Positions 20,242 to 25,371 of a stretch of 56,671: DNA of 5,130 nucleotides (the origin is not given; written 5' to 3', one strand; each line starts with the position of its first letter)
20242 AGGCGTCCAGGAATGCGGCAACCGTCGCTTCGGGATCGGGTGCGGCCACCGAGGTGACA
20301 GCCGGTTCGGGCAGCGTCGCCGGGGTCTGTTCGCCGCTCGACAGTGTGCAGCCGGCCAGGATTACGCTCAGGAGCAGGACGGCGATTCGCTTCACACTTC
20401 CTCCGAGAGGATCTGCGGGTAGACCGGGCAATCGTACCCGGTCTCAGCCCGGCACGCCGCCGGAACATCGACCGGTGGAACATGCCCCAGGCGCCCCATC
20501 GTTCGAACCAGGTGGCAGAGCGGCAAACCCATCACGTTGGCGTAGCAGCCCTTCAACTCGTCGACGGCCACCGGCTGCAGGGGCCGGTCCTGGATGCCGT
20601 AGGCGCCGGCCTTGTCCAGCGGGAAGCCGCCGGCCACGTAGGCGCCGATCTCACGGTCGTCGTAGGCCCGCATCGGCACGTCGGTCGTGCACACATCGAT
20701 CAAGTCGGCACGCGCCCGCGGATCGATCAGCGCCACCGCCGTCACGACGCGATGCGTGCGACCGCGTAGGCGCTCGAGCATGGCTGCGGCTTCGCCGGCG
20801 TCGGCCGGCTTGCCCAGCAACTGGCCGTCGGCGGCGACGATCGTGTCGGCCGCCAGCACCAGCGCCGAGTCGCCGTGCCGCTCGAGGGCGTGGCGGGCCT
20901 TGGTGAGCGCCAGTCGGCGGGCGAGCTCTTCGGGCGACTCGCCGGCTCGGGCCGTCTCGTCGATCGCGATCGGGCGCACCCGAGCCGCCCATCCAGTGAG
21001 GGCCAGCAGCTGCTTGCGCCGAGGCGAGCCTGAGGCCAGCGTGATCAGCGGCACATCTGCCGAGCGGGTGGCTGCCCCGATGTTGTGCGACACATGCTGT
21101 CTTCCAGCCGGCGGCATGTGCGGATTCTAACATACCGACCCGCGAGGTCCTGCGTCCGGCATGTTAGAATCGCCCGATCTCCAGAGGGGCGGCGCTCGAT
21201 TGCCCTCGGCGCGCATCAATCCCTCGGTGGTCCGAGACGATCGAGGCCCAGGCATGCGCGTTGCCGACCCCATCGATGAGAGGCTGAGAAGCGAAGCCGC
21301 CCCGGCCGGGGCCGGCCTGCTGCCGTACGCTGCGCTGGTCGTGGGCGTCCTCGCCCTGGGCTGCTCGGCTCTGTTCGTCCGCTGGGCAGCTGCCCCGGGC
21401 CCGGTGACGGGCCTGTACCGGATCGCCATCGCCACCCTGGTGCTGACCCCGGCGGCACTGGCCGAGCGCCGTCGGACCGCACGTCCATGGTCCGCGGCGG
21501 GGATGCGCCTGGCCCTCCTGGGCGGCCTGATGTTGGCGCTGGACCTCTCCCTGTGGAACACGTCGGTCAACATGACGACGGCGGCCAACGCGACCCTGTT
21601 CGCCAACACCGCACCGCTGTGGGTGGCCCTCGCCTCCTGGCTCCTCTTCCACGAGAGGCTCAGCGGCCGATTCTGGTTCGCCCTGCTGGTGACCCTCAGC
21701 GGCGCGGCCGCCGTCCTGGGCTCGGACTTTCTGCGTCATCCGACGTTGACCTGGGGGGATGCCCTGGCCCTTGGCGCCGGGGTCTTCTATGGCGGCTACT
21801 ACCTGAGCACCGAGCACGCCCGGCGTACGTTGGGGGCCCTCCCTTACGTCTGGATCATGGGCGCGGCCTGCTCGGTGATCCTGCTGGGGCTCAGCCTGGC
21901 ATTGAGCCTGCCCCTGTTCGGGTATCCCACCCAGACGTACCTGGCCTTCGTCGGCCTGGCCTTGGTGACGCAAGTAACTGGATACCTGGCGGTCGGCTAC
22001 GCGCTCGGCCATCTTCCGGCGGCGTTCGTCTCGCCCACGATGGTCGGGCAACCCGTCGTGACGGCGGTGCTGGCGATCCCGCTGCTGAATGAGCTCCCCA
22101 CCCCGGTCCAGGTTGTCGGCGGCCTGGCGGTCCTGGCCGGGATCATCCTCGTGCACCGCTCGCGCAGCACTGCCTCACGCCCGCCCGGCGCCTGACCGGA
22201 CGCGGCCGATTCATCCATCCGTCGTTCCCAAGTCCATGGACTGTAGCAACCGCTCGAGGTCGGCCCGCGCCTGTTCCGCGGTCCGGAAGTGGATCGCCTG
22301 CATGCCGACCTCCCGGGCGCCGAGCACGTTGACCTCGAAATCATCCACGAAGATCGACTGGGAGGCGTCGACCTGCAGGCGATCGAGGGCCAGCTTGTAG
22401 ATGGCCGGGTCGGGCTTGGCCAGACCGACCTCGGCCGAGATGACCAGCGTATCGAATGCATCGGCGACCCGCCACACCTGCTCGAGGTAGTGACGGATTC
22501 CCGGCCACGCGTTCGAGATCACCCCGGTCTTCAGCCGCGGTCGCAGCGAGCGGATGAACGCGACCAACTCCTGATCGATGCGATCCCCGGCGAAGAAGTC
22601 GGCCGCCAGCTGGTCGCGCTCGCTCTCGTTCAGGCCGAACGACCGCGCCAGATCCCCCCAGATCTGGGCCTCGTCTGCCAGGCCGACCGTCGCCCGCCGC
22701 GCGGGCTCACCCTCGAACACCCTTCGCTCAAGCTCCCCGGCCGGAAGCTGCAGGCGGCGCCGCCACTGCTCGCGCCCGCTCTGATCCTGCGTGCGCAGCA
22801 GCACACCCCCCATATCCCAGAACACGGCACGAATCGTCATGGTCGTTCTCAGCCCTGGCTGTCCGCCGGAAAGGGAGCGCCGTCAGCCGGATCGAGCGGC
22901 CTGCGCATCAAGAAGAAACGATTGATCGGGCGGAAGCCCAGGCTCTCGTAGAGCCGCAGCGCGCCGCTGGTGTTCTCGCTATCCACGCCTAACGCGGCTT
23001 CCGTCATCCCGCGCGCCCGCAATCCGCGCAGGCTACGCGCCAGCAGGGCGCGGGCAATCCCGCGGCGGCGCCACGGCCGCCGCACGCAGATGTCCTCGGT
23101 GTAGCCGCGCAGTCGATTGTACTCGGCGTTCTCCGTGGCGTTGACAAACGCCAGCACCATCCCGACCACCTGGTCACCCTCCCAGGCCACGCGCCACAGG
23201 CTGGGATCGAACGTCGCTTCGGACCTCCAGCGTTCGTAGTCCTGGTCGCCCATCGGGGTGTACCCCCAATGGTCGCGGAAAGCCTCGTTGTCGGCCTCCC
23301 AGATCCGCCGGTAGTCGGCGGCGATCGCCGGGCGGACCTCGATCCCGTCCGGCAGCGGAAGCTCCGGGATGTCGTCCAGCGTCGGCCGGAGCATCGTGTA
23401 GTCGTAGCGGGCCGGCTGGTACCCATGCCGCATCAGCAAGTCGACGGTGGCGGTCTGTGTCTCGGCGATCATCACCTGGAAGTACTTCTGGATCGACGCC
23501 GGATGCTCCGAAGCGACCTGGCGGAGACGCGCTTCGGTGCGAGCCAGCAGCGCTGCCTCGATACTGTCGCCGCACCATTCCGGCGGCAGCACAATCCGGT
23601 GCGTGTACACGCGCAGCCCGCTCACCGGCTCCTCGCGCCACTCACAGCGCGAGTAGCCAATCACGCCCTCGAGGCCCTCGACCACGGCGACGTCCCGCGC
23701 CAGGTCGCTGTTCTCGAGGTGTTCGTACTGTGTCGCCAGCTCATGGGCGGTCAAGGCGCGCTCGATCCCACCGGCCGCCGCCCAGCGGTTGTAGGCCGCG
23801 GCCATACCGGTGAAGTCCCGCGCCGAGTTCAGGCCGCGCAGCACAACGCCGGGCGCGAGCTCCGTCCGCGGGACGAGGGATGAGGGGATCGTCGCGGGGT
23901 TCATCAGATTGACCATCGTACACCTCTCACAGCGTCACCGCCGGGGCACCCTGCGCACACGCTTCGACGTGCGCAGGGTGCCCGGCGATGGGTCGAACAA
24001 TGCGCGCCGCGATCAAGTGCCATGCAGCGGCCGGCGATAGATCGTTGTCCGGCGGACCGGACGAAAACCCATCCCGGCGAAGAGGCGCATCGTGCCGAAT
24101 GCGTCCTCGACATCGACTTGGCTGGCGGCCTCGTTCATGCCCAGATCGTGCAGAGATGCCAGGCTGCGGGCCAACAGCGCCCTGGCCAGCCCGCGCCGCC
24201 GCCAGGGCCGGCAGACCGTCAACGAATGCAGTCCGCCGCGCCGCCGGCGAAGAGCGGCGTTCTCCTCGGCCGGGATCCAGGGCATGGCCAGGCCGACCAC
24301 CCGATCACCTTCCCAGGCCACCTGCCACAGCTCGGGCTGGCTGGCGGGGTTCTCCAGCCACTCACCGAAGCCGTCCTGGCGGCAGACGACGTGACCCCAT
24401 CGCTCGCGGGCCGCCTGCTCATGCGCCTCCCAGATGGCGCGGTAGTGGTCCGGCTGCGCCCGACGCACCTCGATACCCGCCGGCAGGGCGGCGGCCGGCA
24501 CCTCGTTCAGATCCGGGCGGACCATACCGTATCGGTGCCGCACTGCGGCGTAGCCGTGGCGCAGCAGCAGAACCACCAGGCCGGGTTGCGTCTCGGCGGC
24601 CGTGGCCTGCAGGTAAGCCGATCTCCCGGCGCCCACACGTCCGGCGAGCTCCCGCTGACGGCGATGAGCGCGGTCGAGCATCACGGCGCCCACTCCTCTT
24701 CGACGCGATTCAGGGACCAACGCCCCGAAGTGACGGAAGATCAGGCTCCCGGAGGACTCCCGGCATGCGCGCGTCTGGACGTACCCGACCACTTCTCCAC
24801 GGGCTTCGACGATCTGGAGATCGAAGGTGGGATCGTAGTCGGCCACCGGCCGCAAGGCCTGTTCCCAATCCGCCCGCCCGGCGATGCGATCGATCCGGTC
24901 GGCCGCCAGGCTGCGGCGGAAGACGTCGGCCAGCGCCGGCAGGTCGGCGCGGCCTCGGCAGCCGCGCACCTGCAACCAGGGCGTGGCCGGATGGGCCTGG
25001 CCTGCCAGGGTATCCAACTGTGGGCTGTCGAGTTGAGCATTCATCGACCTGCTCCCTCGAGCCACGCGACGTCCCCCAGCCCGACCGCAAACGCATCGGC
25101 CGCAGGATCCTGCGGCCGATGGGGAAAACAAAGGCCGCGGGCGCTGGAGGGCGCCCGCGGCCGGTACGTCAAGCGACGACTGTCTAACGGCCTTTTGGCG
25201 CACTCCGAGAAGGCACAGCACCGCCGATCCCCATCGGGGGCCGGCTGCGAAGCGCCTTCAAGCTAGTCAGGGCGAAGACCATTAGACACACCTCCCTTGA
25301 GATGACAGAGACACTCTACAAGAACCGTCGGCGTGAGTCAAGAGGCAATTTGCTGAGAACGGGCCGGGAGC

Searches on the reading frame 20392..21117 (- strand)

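Call 35: search_protein_families(library=pfam, proteins=[window:20392-21117:-], max_evalue=0.00001)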
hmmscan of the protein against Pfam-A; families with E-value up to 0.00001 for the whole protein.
window:20392-21117:- (241 aa): 1 family
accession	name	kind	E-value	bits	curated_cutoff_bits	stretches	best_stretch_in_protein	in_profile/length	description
PF02545.19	Maf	-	9.9e-52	175.8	27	1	25-207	2-184/187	Maf-like protein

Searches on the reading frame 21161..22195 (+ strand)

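Call 6: search_protein_families(library=pfam, proteins=[window:21161-22195:+])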
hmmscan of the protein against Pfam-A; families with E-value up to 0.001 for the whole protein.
window:21161-22195:+ (344 aa): 1 family
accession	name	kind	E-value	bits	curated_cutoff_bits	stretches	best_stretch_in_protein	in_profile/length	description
PF00892.27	EamA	-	1.4e-26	93.8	28.2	2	198-331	2-133/135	EamA-like transporter family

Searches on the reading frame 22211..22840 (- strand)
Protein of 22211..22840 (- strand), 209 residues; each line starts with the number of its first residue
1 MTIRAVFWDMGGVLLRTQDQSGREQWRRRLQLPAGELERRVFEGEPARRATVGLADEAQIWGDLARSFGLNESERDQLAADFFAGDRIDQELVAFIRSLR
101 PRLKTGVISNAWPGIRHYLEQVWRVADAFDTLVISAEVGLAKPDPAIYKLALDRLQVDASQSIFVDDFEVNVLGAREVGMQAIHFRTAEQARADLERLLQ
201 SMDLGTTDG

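Call 6: search_protein_families(library=pfam, proteins=[window:22211-22840:-])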
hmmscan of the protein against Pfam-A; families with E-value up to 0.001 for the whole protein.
window:22211-22840:- (209 aa): 3 families
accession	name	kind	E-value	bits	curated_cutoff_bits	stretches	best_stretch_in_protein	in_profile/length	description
PF00702.32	Hydrolase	-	4.9e-17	63.4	26.4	1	3-179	1-191/191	haloacid dehalogenase-like hydrolase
PF13419.12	HAD_2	-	4.9e-10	40.2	23.8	1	102-183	95-176/178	Haloacid dehalogenase-like hydrolase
PF13242.12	Hydrolase_like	-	3.3e-06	27.3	22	1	141-197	3-60/75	HAD-hyrolase-like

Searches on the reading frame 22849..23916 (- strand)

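Call 6: search_protein_families(library=pfam, proteins=[window:22849-23916:-])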
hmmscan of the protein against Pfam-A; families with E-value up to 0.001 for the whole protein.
window:22849-23916:- (355 aa): 5 families
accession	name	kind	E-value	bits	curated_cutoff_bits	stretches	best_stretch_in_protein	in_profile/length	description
PF00583.31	Acetyltransf_1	-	8.4e-15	55.5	20.7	1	210-328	9-116/116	Acetyltransferase (GNAT) family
PF13508.13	Acetyltransf_7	-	4.5e-14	53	27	1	243-329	7-83/84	Acetyltransferase (GNAT) domain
PF13673.13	Acetyltransf_10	-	2.7e-09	37.5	23.6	1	240-332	32-111/128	Acetyltransferase (GNAT) domain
PF13527.13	Acetyltransf_9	-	2.3e-07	31.3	25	1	202-311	2-113/127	Acetyltransferase (GNAT) domain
PF08445.16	FR47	-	2.7e-05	24.5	22.1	1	271-331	22-80/86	FR47-like protein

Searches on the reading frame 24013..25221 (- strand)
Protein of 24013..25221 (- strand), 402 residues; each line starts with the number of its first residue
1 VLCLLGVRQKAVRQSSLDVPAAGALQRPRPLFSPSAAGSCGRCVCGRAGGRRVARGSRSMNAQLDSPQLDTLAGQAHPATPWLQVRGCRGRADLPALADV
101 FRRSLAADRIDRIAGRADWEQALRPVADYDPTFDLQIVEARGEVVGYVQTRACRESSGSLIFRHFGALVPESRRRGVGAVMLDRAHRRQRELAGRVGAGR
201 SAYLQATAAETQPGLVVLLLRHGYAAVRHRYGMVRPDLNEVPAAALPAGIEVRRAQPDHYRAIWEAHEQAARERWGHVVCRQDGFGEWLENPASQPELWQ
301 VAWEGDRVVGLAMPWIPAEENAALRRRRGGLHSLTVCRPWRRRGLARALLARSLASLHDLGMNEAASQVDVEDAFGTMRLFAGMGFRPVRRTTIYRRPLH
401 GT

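Call 6: search_protein_families(library=pfam, proteins=[window:24013-25221:-])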
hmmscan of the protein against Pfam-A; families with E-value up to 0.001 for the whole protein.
window:24013-25221:- (402 aa): 3 families
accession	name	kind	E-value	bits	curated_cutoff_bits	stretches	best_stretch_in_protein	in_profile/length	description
PF00583.31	Acetyltransf_1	-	8.4e-12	45.8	20.7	1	265-386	6-116/116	Acetyltransferase (GNAT) family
PF13508.13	Acetyltransf_7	-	1e-09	39.1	27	0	301-387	7-83/84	Acetyltransferase (GNAT) domain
PF13673.13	Acetyltransf_10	-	2.1e-07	31.4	23.6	1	299-391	33-112/128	Acetyltransferase (GNAT) domain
